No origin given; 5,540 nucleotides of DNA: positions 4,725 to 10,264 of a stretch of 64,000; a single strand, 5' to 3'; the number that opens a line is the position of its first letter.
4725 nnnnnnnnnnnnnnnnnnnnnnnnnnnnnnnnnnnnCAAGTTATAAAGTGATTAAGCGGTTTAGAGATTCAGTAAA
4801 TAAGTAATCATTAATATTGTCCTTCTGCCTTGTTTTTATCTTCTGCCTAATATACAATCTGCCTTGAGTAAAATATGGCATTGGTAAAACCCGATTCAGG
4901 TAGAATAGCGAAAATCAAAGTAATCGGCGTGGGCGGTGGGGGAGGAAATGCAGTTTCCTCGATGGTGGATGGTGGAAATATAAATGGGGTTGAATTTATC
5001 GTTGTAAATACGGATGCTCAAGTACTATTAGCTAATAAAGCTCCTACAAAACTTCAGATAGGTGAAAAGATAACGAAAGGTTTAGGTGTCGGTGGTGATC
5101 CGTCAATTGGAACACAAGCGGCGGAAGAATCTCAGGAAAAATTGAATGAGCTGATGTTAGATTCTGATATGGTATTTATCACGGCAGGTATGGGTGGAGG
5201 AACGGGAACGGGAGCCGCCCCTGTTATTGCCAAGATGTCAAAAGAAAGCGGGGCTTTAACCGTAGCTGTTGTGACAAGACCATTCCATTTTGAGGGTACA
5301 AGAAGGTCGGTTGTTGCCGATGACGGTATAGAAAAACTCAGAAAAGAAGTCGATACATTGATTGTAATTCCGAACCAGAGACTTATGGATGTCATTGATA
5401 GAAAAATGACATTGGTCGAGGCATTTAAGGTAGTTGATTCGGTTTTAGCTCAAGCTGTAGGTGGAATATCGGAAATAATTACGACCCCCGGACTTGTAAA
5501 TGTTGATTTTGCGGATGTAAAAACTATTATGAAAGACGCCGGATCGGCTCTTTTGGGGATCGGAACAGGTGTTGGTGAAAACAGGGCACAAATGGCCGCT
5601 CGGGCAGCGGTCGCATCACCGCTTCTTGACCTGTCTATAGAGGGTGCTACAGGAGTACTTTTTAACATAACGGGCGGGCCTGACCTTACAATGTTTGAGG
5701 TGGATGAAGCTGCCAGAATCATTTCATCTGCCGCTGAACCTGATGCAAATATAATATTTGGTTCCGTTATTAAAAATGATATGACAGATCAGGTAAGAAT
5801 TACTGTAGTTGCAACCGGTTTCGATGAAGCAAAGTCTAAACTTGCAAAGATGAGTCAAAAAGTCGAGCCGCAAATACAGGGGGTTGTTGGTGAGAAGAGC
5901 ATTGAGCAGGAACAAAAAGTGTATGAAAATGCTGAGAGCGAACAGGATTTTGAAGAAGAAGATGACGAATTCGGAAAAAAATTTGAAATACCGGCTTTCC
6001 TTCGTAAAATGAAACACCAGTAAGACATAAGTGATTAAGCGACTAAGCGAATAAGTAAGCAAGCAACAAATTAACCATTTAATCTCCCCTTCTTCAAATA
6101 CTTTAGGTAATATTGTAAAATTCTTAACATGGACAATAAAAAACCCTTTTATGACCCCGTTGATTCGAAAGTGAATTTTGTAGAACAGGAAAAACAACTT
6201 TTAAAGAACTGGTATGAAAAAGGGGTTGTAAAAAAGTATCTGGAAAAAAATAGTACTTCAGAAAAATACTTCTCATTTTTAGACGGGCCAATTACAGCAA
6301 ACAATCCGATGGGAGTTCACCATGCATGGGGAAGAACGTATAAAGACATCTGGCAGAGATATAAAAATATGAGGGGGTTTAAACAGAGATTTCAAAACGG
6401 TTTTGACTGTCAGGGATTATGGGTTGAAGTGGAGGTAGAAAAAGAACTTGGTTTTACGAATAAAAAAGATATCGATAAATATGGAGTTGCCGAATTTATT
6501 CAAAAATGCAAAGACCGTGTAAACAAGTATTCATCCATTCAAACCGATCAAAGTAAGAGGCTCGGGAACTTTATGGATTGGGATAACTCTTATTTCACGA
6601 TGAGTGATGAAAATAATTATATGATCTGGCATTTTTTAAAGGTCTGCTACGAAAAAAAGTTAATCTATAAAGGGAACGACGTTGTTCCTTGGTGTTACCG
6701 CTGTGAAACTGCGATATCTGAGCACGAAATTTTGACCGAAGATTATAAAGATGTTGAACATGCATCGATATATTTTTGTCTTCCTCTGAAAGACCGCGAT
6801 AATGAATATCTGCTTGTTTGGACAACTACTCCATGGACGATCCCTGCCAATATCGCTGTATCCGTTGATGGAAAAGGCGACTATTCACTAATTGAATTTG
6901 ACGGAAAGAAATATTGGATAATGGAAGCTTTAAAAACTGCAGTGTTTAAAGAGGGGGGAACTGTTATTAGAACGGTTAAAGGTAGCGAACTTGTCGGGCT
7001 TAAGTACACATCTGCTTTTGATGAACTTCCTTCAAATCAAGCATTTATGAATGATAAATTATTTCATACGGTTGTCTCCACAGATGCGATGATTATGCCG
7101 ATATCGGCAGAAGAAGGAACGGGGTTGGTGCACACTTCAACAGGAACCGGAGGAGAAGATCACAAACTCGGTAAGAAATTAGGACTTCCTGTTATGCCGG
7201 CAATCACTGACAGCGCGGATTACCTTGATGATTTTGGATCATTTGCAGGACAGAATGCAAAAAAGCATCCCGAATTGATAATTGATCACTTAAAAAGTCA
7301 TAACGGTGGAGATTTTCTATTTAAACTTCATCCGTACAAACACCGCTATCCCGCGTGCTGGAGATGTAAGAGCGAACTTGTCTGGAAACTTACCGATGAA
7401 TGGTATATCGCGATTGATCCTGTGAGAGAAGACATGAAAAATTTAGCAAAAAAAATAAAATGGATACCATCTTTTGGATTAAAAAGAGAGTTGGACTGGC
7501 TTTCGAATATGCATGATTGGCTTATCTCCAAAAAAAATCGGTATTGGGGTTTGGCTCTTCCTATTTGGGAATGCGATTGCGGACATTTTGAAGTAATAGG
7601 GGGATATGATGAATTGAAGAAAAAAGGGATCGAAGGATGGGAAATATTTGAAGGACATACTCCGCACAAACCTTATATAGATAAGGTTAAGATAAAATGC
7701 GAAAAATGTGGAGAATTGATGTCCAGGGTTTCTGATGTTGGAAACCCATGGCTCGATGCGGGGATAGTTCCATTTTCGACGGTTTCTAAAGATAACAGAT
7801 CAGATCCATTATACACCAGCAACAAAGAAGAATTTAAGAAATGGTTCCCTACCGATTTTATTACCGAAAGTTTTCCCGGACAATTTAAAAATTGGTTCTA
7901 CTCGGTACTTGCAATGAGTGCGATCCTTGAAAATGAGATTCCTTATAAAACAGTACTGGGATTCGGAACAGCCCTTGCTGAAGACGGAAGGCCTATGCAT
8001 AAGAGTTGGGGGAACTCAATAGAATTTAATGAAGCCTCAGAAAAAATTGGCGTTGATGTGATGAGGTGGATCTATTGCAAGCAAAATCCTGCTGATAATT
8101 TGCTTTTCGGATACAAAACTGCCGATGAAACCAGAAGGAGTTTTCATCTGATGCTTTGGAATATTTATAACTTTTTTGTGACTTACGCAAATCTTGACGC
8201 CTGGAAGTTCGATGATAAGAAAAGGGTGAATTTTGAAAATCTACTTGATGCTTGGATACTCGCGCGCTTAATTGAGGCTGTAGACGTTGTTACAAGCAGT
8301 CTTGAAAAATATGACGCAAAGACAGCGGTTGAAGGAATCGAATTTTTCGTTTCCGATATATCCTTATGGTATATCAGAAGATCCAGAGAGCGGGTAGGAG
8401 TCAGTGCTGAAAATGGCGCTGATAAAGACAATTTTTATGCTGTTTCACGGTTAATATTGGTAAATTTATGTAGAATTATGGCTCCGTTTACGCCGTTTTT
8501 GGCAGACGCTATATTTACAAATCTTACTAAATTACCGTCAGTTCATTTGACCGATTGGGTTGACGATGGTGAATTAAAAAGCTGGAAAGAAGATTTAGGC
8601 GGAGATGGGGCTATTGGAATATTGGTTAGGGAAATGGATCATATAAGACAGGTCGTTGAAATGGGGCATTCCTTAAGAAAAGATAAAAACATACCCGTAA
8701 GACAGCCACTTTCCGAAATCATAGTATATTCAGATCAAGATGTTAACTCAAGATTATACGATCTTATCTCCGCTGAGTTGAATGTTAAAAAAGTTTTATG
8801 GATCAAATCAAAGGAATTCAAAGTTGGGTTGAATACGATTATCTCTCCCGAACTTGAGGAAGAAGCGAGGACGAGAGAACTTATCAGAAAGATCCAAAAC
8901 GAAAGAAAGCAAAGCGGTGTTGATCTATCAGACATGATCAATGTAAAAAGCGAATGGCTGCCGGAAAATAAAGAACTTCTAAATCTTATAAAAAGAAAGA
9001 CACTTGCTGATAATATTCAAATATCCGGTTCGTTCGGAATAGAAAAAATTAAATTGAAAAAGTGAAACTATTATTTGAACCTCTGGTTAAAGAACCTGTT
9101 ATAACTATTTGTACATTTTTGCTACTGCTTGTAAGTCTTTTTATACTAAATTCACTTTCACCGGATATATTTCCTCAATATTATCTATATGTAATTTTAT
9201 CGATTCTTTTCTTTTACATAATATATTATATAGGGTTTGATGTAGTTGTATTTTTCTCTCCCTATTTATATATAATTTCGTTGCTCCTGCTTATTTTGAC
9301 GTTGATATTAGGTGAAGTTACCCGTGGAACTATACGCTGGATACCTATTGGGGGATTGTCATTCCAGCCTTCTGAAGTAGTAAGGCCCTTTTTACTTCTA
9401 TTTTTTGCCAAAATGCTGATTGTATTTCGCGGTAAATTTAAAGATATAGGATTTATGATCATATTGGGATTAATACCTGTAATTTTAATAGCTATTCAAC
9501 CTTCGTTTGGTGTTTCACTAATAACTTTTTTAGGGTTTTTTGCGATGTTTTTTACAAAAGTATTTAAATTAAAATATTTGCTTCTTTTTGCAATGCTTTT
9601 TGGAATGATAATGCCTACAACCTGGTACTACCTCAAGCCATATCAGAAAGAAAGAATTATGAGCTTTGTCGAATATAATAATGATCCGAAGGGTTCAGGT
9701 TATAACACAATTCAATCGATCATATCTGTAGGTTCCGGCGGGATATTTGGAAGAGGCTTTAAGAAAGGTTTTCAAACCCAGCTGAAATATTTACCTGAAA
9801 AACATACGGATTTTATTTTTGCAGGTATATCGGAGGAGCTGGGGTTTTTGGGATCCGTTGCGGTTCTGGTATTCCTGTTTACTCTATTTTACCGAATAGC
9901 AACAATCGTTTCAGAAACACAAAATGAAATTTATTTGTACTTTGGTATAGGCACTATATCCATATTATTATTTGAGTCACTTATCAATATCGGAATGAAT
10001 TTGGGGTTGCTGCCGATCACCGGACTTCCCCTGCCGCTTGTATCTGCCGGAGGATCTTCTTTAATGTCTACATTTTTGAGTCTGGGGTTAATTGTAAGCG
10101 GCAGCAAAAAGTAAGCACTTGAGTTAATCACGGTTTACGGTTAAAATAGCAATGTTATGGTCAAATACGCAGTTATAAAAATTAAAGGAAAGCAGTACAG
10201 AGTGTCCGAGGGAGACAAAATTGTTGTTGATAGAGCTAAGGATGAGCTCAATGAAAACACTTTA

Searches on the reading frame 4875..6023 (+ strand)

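Call 70: search_protein_families(library=pfam, proteins=[window:4875-6023:+], max_evalue=0.00001)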
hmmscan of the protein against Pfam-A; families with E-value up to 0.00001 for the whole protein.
window:4875-6023:+ (382 aa): 2 families
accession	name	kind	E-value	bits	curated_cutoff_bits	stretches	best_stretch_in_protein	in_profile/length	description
PF00091.31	Tubulin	-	3e-49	168.3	33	1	13-174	1-189/190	Tubulin/FtsZ family, GTPase domain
PF12327.13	FtsZ_C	-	6.8e-35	119.7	27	1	223-317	1-95/95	FtsZ family, C-terminal domain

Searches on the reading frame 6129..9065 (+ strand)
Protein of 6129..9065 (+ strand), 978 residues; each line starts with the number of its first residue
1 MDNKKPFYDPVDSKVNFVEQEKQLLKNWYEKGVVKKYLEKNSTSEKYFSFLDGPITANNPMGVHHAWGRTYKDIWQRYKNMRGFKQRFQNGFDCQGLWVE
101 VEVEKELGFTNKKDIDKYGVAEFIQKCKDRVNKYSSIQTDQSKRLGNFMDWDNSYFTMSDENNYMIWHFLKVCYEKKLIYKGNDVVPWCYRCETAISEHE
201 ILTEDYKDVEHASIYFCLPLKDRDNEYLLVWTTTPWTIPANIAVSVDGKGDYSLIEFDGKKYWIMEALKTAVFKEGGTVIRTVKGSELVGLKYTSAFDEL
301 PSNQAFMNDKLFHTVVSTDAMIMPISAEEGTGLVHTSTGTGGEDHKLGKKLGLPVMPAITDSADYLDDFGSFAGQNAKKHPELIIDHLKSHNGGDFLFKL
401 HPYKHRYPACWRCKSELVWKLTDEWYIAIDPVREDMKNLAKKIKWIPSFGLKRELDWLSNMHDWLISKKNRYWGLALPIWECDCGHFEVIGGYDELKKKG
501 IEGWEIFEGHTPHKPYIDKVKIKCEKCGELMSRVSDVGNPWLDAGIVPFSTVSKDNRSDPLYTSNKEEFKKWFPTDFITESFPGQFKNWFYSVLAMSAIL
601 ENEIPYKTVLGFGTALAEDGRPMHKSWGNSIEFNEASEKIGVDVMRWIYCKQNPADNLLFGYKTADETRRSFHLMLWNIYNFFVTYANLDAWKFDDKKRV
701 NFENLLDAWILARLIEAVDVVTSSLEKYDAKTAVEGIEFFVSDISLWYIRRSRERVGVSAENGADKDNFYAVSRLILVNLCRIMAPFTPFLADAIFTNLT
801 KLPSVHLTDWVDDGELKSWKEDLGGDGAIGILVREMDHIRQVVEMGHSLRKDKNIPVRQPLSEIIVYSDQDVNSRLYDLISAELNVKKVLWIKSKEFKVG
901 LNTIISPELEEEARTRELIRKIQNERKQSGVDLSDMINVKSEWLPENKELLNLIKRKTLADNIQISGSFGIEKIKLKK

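Call 70: search_protein_families(library=pfam, proteins=[window:6129-9065:+], max_evalue=0.00001)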
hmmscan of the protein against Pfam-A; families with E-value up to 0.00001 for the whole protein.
window:6129-9065:+ (978 aa): 4 families
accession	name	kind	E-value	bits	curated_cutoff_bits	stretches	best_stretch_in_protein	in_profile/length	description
PF00133.28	tRNA-synt_1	-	2.9e-85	287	22.7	1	24-651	2-404/414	tRNA synthetases class I (I, L, M and V)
PF08264.19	Anticodon_1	-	1e-23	84.3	25.1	1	707-864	1-147/148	Anticodon-binding domain of tRNA ligase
PF09334.17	tRNA-synt_1g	-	4.6e-12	45.8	20.1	0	58-201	11-135/391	tRNA synthetases class I (M)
PF19302.4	DUF5915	-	1e-11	45.2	27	1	865-975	68-182/195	Domain of unknown function (DUF5915)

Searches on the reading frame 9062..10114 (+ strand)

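Call 70: search_protein_families(library=pfam, proteins=[window:9062-10114:+], max_evalue=0.00001)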
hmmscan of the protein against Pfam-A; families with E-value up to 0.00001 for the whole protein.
window:9062-10114:+ (350 aa): 1 family
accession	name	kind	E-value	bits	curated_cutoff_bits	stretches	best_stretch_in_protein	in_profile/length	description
PF01098.24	FTSW_RODA_SPOVE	-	2.9e-79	267.1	26.4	1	36-346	37-349/356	Cell cycle protein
